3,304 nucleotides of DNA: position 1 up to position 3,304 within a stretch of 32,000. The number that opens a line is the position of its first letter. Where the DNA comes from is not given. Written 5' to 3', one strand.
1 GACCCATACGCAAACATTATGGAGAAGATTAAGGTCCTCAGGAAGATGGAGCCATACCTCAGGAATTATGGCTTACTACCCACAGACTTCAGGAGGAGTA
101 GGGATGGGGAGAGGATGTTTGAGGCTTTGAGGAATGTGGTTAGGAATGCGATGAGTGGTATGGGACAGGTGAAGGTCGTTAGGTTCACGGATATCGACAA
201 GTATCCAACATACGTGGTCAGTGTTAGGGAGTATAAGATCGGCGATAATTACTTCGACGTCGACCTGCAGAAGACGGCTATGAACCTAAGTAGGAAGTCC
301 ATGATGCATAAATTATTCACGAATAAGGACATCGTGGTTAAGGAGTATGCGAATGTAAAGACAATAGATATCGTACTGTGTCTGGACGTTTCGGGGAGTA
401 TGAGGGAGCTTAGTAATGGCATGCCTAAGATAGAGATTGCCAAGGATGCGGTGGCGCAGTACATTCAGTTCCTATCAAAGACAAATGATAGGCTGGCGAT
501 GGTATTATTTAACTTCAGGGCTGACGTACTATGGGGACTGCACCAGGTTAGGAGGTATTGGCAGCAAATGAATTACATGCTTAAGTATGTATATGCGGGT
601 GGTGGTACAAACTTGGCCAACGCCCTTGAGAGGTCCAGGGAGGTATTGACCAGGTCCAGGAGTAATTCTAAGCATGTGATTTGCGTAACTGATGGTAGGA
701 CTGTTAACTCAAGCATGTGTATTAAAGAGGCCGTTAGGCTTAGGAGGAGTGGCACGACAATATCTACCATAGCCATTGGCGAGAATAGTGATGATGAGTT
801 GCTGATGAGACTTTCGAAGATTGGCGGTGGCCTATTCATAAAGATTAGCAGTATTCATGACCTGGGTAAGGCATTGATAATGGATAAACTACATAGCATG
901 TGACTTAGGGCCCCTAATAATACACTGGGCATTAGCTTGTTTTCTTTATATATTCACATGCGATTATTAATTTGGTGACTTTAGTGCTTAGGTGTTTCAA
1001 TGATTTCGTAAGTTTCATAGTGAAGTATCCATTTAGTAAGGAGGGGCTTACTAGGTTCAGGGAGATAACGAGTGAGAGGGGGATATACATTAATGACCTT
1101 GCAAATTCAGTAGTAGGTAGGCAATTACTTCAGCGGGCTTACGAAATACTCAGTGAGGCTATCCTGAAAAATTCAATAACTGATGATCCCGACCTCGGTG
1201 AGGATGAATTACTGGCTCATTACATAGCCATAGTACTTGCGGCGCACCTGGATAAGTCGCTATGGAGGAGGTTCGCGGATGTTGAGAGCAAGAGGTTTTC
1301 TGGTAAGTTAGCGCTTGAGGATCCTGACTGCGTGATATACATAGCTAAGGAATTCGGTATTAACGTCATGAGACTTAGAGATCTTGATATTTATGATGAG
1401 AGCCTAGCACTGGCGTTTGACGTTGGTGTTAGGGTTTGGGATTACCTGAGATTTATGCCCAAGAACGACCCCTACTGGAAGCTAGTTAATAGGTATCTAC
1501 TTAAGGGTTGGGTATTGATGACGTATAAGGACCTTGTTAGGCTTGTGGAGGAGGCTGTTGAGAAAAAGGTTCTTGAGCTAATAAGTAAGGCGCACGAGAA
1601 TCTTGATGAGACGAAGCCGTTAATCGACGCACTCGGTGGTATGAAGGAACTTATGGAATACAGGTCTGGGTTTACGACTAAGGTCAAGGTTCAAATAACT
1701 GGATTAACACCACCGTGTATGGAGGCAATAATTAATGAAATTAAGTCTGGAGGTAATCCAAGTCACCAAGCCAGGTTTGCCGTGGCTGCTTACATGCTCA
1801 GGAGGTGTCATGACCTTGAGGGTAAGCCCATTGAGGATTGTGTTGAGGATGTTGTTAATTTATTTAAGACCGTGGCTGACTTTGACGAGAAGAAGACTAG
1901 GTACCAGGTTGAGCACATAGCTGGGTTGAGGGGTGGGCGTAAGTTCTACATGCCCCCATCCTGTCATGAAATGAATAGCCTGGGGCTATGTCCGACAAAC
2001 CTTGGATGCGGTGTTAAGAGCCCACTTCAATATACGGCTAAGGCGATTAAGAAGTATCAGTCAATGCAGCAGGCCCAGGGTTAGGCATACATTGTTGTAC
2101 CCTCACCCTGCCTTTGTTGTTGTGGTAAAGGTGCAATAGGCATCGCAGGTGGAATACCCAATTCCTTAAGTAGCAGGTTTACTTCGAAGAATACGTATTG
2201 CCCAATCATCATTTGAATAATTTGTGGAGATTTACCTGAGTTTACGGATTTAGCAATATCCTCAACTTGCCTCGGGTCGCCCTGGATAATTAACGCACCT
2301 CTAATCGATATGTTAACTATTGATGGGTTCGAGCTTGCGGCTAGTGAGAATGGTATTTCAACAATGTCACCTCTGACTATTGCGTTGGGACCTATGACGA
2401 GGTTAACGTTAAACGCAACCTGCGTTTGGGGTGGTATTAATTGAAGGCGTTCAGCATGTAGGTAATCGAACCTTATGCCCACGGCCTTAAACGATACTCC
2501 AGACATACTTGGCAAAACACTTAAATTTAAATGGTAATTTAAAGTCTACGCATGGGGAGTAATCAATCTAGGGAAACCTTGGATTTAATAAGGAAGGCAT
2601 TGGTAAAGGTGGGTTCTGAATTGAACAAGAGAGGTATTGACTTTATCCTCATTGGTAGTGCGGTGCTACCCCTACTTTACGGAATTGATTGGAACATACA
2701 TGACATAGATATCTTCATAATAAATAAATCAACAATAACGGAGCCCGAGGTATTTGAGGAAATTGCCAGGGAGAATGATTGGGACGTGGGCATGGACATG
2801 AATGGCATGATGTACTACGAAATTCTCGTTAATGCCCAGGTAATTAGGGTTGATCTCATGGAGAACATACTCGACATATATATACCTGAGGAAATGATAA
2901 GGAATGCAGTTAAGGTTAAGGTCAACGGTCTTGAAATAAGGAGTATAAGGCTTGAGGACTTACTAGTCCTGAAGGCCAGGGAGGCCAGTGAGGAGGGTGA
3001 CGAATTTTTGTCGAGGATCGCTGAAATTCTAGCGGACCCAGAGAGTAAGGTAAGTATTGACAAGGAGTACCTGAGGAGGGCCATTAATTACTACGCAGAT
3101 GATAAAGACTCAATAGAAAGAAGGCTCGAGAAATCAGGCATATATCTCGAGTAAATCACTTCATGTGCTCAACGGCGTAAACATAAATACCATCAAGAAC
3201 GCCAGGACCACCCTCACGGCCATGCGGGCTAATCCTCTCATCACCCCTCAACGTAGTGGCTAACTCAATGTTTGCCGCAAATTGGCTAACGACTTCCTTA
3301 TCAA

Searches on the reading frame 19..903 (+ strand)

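Call 4: search_protein_families(library=pfam, proteins=[window:19-903:+], max_evalue=1)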
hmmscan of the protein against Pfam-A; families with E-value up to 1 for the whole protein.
window:19-903:+ (294 aa): 6 families
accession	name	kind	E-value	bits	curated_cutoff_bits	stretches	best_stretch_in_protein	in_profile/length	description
PF00092.34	VWA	-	1e-18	68.6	23.8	1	117-280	1-166/174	von Willebrand factor type A domain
PF13519.12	VWA_2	-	1.1e-14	55.4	27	1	118-226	1-106/107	von Willebrand factor type A domain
PF13768.12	VWA_3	-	4.8e-11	43.4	27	1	117-272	2-152/155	von Willebrand factor type A domain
PF05762.20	VWA_CoxE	-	5.1e-09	36.3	26.4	1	81-251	27-185/222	VWA domain containing CoxE-like protein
PF01882.25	DUF58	-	7.6e-08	32.3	23.4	1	68-261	1-176/216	Protein of unknown function DUF58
PF03731.21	Ku_N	-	0.014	15.6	20.6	1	118-167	2-54/220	Ku70/Ku80 N-terminal alpha/beta domain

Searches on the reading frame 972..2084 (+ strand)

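Call 68: search_protein_families(library=pfam, proteins=[window:972-2084:+], max_evalue=0.001)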
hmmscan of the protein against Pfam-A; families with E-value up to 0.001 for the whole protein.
window:972-2084:+ (370 aa): 1 family
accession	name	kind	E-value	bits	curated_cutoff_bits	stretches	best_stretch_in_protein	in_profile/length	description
PF04104.19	DNA_primase_lrg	-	5.2e-28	98.6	22.4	1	153-343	5-207/266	Eukaryotic and archaeal DNA primase, large subunit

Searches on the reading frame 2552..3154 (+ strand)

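Call 68: search_protein_families(library=pfam, proteins=[window:2552-3154:+], max_evalue=0.001)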
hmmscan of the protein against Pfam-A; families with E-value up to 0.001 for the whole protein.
window:2552-3154:+ (200 aa): 1 family
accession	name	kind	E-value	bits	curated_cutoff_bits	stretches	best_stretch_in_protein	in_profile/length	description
PF09970.15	DUF2204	-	2e-54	184.4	20.3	1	15-193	3-180/181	Nucleotidyl transferase of unknown function (DUF2204)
